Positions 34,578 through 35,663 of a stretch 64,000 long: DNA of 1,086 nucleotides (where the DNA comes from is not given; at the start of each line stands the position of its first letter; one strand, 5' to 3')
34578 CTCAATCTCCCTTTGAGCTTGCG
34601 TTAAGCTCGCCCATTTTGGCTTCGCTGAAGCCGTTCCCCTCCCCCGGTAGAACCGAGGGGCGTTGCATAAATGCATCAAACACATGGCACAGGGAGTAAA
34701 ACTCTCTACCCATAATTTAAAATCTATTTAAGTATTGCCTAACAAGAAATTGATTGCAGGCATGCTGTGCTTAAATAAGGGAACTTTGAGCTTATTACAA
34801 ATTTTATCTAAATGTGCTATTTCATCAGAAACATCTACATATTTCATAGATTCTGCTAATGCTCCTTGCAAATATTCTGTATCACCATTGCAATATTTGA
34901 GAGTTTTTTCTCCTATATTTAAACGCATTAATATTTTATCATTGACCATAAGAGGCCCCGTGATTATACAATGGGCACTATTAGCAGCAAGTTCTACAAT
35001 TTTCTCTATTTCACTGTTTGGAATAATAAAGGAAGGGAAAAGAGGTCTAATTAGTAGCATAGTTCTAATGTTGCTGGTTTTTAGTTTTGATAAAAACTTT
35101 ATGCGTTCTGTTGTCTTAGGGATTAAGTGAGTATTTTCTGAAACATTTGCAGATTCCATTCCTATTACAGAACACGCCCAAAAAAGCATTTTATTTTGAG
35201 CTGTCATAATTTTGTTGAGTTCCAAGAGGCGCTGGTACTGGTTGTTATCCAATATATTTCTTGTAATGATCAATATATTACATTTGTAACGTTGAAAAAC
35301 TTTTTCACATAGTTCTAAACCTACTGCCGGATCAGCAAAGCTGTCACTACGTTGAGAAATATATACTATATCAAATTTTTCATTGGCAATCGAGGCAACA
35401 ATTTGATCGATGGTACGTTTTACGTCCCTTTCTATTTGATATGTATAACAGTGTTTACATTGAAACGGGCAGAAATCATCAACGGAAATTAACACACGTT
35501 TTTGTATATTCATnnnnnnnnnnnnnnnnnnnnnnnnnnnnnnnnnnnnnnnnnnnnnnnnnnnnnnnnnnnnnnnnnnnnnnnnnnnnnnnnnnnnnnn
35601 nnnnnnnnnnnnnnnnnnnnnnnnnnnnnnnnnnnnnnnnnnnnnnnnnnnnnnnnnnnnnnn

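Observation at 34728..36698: Candidate undescribed system: membrane protein - GAF-like protein - radical SAM enzyme operon on a foreign cassette inside an integrative island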

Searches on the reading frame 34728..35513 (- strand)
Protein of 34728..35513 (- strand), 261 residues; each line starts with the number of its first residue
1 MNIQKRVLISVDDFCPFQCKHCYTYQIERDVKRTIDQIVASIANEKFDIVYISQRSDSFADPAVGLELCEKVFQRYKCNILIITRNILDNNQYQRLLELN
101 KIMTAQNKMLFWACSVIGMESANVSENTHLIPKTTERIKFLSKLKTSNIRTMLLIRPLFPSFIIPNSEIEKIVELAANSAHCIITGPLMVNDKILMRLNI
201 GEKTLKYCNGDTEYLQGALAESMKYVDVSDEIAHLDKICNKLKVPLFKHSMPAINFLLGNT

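Call 4: search_protein_families(library=padloc, proteins=[window:34728-35513:-], max_evalue=1)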
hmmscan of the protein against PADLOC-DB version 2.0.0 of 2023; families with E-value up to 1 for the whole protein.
window:34728-35513:- (261 aa): 0 families

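Call 5: search_protein_families(library=ncbifam, proteins=[window:34728-35513:-], max_evalue=1)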
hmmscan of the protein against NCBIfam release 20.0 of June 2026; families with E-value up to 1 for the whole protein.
window:34728-35513:- (261 aa): 2 families
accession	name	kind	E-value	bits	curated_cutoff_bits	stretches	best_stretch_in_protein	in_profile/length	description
NF033668.1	rSAM_PA0069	hypoth_equivalog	0.0036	16.4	360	1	71-179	143-244/348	PA0069 family radical SAM protein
NF047695.1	ThlDiSintDsbAHaem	equivalog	0.0074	15.7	290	1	11-59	42-91/206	thiol:disulfide interchange protein DsbA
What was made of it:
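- On PA0069 / Rv2578c / TIGR04470 radical SAM families: 16.4 bits against 360 for PA0069 (call 5).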

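Call 6: search_protein_families(library=pfam, proteins=[window:34728-35513:-], max_evalue=1)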
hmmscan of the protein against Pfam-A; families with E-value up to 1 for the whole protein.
window:34728-35513:- (261 aa): 3 families
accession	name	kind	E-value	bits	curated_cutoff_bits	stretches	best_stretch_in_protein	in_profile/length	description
PF04055.27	Radical_SAM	-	0.00039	21.1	29.5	1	13-99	5-100/166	Radical SAM superfamily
PF18567.6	TIR_3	-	0.0028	18.2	26.1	1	72-121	48-98/129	Toll/interleukin-1 receptor domain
PF02267.23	Rib_hydrolayse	-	0.0084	15.9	25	1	64-113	23-72/241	ADP-ribosyl cyclase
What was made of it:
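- On Radical SAM superfamily: The window protein scores 21.1 bits against 29.5 (call 6).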

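Call 11: find_homologous_proteins(query=window:34728-35513:-)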
Query window:34728-35513:- (261 aa): 22 proteins with E <= 0.001 among 294 candidates.
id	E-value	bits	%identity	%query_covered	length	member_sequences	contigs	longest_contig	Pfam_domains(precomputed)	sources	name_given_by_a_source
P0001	9.5e-170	580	100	100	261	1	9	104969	-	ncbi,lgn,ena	-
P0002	4.6e-88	313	55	98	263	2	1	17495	-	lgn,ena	-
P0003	2.7e-85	304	52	98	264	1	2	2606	-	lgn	-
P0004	6.7e-85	303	52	98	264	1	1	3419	-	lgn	-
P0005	1.2e-82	295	51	98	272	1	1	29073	-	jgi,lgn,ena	-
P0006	8.0e-82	293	52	98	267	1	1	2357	-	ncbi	-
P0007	4.7e-77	277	49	98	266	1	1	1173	-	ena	-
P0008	6.1e-76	273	50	98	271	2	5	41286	-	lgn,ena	-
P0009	8.3e-73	263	47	99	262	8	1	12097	-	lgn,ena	-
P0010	5.6e-72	260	44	99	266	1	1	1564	-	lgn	-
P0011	1.3e-71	259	47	100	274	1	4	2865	-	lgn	-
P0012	1.0e-69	253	46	99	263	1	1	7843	-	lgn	-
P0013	2.3e-68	248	49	98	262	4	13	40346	-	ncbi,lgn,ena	-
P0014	2.4e-68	248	46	99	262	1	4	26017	PF04055.28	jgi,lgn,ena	-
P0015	3.9e-67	244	48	98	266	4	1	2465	-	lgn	-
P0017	5.5e-65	237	45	99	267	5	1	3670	PF04055.28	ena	-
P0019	2.0e-64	236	44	98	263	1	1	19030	PF04055.28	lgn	-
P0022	2.0e-42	164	35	98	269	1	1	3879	PF04055.28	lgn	-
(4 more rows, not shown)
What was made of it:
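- Checked: the 261-aa protein has 22 homologous clusters at 35-55% identity (E down to 5e-88; call 11);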

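Call 14: find_encoding_contigs(protein=P0005, flank=8000, max_places=3)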
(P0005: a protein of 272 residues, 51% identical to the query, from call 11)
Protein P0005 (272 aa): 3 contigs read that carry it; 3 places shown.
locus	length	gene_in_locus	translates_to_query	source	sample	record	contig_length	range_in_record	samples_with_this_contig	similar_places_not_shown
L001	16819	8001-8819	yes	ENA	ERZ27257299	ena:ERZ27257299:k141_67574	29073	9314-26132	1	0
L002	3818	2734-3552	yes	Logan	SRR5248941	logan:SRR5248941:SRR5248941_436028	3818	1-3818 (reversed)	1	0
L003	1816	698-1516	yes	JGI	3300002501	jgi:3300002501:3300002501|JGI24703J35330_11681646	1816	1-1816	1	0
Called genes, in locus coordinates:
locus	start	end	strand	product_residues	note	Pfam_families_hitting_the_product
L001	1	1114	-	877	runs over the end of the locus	PF00133:tRNA-synt_1, PF01406:tRNA-synt_1e (faint), PF09334:tRNA-synt_1g, PF13603:tRNA-synt_1_2, PF09334:tRNA-synt_1g (weak), PF08264:Anticodon_1, PF10458:Val_tRNA-synt_C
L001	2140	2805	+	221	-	PF00440:TetR_N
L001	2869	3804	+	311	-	PF00005:ABC_tran, PF13304:AAA_21, PF13732:DrrA1-3_C (weak)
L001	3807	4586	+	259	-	PF01061:ABC2_membrane, PF12698:ABC2_membrane_3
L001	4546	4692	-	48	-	-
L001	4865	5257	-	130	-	-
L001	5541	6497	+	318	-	PF00589:Phage_integrase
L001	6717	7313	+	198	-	-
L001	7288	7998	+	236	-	-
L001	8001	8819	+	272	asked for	-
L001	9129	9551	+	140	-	-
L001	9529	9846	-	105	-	PF13240:Zn_Ribbon_1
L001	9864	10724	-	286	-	-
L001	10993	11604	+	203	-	PF00239:Resolvase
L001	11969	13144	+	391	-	PF14657:Arm-DNA-bind_4 (weak), PF14659:Phage_int_SAM_3, PF00589:Phage_integrase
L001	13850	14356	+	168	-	-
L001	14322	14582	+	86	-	-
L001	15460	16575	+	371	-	PF02163:Peptidase_M50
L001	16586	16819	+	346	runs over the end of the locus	PF04551:GcpE, PF26540:GcpE_C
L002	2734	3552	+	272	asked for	-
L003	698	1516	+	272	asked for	-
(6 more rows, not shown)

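Call 15: find_encoding_contigs(protein=P0001, flank=10000, max_places=6)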
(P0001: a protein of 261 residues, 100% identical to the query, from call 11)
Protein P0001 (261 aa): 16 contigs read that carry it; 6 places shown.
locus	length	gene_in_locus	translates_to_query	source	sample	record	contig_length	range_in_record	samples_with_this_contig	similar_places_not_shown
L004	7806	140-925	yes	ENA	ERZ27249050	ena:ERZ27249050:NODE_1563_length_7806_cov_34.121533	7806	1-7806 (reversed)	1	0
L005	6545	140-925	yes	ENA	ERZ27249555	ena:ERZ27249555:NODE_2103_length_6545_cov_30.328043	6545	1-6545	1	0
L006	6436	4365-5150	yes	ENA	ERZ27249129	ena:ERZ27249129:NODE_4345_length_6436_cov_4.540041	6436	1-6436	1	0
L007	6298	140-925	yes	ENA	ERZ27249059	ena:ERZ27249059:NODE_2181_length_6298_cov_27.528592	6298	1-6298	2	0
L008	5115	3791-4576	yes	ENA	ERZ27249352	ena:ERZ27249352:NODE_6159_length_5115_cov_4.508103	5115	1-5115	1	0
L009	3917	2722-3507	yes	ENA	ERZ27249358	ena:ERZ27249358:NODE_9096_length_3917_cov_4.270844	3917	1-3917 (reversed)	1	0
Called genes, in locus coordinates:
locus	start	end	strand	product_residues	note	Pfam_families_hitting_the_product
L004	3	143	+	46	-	?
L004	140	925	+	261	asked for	-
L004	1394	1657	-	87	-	PF20648:DUF6809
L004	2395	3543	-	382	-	PF01527:HTH_Tnp_1, PF02796:HTH_7 (faint), PF13384:HTH_23 (faint), PF13276:HTH_21, PF00665:rve, PF13683:rve_3, PF13333:rve_2 (weak)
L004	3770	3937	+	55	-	-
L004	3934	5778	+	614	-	PF00239:Resolvase, PF07508:Recombinase, PF13408:Zn_ribbon_recom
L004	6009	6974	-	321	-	PF00687:Ribosomal_L1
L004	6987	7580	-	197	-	-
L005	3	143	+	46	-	?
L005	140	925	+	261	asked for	-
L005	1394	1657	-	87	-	PF20648:DUF6809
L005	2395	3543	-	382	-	PF01527:HTH_Tnp_1, PF02796:HTH_7 (faint), PF13384:HTH_23 (faint), PF13276:HTH_21, PF00665:rve, PF13683:rve_3, PF13333:rve_2 (weak)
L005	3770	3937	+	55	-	-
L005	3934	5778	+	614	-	PF00239:Resolvase, PF07508:Recombinase, PF13408:Zn_ribbon_recom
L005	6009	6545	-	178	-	?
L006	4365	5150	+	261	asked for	-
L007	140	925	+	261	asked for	-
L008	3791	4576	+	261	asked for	-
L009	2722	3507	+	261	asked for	-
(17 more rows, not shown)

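Call 16: find_encoding_contigs(protein=P0008, flank=8000, max_places=2)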
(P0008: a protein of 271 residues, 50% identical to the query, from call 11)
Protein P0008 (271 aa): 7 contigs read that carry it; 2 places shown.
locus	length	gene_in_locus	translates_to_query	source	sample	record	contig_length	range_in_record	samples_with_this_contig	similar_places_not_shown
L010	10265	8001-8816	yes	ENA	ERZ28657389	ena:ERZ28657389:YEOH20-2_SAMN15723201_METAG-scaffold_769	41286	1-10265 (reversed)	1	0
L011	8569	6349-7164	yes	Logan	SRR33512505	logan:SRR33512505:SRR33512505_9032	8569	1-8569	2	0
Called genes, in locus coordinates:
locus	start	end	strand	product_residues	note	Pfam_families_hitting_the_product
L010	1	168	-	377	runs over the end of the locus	PF00753:Lactamase_B, PF21221:B_lactamase-like_C (weak)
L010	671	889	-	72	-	-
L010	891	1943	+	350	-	PF01548:DEDD_Tnp_IS110, PF02371:Transposase_20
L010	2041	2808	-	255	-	PF09360:zf-CDGSH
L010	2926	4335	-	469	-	PF01743:PolyA_pol, PF12627:PolyA_pol_RNAbd, PF01966:HD, PF13735:tRNA_NucTran2_2 (weak)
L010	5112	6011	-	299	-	-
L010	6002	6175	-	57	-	-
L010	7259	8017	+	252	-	-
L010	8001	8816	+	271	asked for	-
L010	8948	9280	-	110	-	-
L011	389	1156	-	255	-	PF09360:zf-CDGSH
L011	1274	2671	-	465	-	PF01743:PolyA_pol, PF12627:PolyA_pol_RNAbd (weak), PF01966:HD, PF13735:tRNA_NucTran2_2 (weak)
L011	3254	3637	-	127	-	-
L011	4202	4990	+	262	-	-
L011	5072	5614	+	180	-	-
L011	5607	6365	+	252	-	-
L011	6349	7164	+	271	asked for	-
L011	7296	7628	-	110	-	-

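Call 17: find_encoding_contigs(protein=P0013, flank=8000, max_places=3)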
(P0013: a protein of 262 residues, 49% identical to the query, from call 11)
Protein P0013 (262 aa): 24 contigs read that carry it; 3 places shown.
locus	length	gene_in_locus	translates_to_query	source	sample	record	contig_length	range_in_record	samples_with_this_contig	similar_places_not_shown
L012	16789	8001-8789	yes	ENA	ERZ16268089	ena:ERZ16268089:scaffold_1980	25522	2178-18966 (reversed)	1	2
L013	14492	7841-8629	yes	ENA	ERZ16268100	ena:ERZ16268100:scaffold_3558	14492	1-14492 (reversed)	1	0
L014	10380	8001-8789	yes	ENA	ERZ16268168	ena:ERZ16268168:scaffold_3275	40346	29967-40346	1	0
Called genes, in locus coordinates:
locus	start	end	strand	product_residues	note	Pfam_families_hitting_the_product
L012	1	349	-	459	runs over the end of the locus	PF00171:Aldedh, PF05893:LuxC (weak)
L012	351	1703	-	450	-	PF00465:Fe-ADH, PF13685:Fe-ADH_2, PF25137:ADH_Fe_C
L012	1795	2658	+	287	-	PF02579:Nitro_FeMo-Co, PF00254:FKBP_C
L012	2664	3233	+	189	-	PF00300:His_Phos_1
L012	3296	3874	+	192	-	PF12917:YfbR-like, PF13023:HD_3, PF01966:HD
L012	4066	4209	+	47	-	-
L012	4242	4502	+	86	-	-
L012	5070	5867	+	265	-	PF12686:DUF3800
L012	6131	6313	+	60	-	-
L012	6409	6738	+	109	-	PF19493:Trypco1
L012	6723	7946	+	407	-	PF13365:Trypsin_2 (weak)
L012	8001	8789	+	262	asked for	-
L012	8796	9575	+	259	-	-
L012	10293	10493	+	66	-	PF13560:HTH_31 (weak), PF01381:HTH_3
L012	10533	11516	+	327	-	PF05496:RuvB_N (faint), PF00004:AAA, PF07728:AAA_5 (weak), PF20720:nSTAND3 (weak)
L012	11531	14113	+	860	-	PF00082:Peptidase_S8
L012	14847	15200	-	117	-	-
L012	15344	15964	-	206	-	PF01695:IstB_IS21, PF20720:nSTAND3 (faint)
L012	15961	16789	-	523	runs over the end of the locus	PF00665:rve (weak), PF22483:Mu-transpos_C_2 (weak)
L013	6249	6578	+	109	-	PF19493:Trypco1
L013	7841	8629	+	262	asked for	-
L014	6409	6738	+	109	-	PF19493:Trypco1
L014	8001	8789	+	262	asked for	-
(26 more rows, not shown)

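Call 18: find_encoding_contigs(protein=P0014, flank=8000, max_places=2)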
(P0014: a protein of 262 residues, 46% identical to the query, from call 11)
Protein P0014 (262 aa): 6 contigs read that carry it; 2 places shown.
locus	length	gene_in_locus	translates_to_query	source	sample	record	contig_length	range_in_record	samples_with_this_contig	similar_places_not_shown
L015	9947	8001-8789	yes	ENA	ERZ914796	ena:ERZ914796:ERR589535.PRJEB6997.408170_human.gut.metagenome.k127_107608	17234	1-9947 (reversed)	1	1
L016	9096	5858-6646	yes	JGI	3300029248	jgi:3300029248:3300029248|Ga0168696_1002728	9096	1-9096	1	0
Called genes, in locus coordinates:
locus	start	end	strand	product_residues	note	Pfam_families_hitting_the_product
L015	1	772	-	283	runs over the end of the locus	-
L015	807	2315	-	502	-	PF01547:SBP_bac_1, PF12010:DUF3502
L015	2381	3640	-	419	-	PF00528:BPD_transp_1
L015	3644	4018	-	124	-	PF12831:FAD_oxidored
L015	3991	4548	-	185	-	PF12831:FAD_oxidored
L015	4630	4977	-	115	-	PF07992:Pyr_redox_2 (weak), PF00890:FAD_binding_2, PF01134:GIDA, PF01266:DAO (weak), PF12831:FAD_oxidored, PF13450:NAD_binding_8 (weak)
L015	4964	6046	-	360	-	-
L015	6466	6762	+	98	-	PF19493:Trypco1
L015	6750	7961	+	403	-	PF13365:Trypsin_2 (weak)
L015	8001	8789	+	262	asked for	PF04055:Radical_SAM (faint)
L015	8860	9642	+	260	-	-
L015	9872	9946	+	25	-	?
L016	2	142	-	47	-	?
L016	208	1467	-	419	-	PF00528:BPD_transp_1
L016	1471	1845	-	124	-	PF12831:FAD_oxidored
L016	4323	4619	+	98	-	PF19493:Trypco1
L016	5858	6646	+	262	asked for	PF04055:Radical_SAM (faint)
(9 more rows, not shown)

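Call 21: search_protein_families(library=pfam, proteins=[L012:8796-9575:+, L012:6723-7946:+, L012:6409-6738:+, L001:6717-7313:+, L011:5072-5614:+, L011:5607-6365:+, L001:7288-7998:+, L012:8001-8789:+], max_evalue=0.1)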
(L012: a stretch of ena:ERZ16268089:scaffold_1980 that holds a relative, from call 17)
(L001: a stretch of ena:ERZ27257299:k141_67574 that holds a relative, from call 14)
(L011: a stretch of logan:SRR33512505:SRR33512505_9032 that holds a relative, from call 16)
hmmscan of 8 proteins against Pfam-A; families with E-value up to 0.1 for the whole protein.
L012:8796-9575:+ (259 aa): 2 families
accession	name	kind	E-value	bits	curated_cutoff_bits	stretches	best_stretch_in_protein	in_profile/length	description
PF01928.26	CYTH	-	8e-05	23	23.2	1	119-228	43-160/179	CYTH domain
PF17284.7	Spermine_synt_N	-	0.017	15.5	22.1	1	129-157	2-31/53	Spermidine synthase tetramerisation domain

L012:6723-7946:+ (407 aa): 1 family
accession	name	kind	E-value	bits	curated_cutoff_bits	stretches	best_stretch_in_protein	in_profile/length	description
PF13365.12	Trypsin_2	-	1.1e-06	29.9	27.6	1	28-166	3-144/144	Trypsin-like peptidase domain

L012:6409-6738:+ (109 aa): 3 families
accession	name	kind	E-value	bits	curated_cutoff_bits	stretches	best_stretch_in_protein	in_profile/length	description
PF19493.4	Trypco1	-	6.2e-09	36.8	24.6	1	49-107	39-97/98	Trypsin-co-occurring domain 1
PF24393.1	Pepco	-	0.006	17.5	27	1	52-105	45-107/112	Pepco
PF17206.9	SeqA_N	-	0.028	14.2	23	1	42-69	1-28/36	SeqA protein N-terminal domain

L001:6717-7313:+ (198 aa): 1 family
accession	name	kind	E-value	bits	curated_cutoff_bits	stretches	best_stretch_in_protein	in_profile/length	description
PF01734.28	Patatin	-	0.031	14.9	27.7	1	37-122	29-118/191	Patatin-like phospholipase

L011:5072-5614:+ (180 aa): 0 families

L011:5607-6365:+ (252 aa): 0 families

L001:7288-7998:+ (236 aa): 0 families

L012:8001-8789:+ (262 aa): 3 families
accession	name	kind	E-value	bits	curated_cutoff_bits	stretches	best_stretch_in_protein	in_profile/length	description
PF04055.27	Radical_SAM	-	3.1e-05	24.6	29.5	1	15-172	6-163/166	Radical SAM superfamily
PF23831.1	DUF7201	-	0.0069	16.5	27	1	92-141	80-122/142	Coiled-coil region of unknown function (DUF7201)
PF21547.3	TTI1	-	0.03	14.7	27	1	171-255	1-89/90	TELO2-interacting protein 1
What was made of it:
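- On CYTH / triphosphate tunnel metalloenzyme (accessory gene of relatives, absent from the window): Pfam CYTH scores 23.0 against 23.2 bits (call 21).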

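Call 23: find_related_loci(query=A1, collection=genome_contigs, flank=8000)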
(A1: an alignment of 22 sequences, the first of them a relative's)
Query A1 (261 aa) in genome_contigs; peptide patterns used: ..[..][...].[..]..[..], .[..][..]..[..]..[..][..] (x = any residue, [..] = any of these).
61 stretches matched a pattern; 21 encode a relative of the query (tblastn E <= 1e-3); 21 distinct loci.
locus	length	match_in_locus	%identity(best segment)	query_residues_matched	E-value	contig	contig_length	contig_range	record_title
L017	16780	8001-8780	47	1-258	9e-80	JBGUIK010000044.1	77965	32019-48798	MAG: Lachnospiraceae bacterium isolate ruminal_MAG_329 ruminal_MAG_329_contig_0044, whole genome shotgun sequence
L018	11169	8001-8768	46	1-257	3e-78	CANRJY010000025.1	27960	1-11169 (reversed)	MAG: uncultured Clostridia bacterium isolate Lapin-022__bin21 genome assembly, contig: Lapin-022__NODE_1616_length_27960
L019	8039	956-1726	47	3-258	2e-78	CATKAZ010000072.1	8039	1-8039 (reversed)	MAG: uncultured Oscillospiraceae bacterium isolate iMGMC-715_1678881706 genome assembly, contig: MegahitA5_105348, whole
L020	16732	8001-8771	43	1-258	5e-75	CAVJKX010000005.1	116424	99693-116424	bacterium isolate H07654-L1_cleanbin_000006 genome assembly, contig: Spades_H07654-L1_contig_51, whole genome shotgun se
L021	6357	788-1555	42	1-257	6e-73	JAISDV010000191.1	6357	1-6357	MAG: Oscillospiraceae bacterium isolate Gx485_bin151 k119_2641907, whole genome shotgun sequence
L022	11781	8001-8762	45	3-256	6e-72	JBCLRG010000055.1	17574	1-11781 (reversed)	Oscillospiraceae bacterium 38-13 voucher GPTB0094 scaffold55, whole genome shotgun sequence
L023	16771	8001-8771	42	1-258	1e-71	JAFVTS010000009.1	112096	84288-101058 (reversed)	MAG: Clostridia bacterium isolate RGIG5386 Sheep_Colon-3__c535, whole genome shotgun sequence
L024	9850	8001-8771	42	1-258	3e-71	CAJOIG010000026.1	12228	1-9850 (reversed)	uncultured Oscillospiraceae bacterium isolate Red_deer_4_mag_133 genome assembly, contig: scaffold_8544, whole genome sh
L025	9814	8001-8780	43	1-261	1e-70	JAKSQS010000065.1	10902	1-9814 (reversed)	MAG: Clostridia bacterium isolate Horse_feces235 MAG235_65, whole genome shotgun sequence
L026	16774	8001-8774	42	3-260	4e-64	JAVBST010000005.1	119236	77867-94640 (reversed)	MAG: Oscillospiraceae bacterium isolate EPI_MAG_00231 c_000005872626, whole genome shotgun sequence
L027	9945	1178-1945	38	1-258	1e-62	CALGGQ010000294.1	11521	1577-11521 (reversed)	MAG TPA_asm: uncultured Clostridia bacterium isolate ERR1278103_bin.37_CONCOCT_v1.1_MAG genome assembly, contig: ERZ8412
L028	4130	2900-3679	38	3-260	9e-63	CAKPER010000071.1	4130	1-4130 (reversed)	MAG: uncultured Bacilli bacterium isolate REFINED_METABAT215_TOP10_CONTIGS_1500_ASSEMBLY_K77_MERGED__Hadza_MoBio_hadza-A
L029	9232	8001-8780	38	3-260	1e-62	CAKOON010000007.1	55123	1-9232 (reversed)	MAG: uncultured Bacilli bacterium isolate REFINED_METABAT215_TOP10_CONTIGS_1500_ASSEMBLY_K77_MERGED__Hadza_MoBio_hadza-A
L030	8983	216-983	38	3-257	3e-58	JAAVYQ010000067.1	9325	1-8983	MAG: Bacilli bacterium isolate ABMPRH_62_0 k141_1050222, whole genome shotgun sequence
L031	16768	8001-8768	38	3-257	4e-58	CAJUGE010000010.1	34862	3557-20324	MAG TPA_asm: uncultured Bacilli bacterium isolate MGBC139354 genome assembly, contig: MGBC139354.10, whole genome shotgu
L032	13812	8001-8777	38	2-257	2e-55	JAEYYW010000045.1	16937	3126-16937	MAG: Bacillota bacterium isolate OH_CBlB_68 k127_1213493, whole genome shotgun sequence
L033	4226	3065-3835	36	5-261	4e-55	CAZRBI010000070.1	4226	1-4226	MAG TPA_asm: uncultured Oscillospiraceae bacterium isolate SRP225648_co1_486 genome assembly, contig: NODE_53711_length_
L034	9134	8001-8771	34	4-259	5e-47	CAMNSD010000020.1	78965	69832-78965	MAG: uncultured Lachnospiraceae bacterium isolate SRR19792995_bin.57_metawrap_v1.3_MAG genome assembly, contig: ERZ12290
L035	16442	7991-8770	39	3-260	2e-65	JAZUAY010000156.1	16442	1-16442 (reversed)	MAG: Bacilli bacterium isolate T1900045318_YK20190007.MAGScoT_cleanbin_000030 SGB_6329_k141_1727778, whole genome shotgu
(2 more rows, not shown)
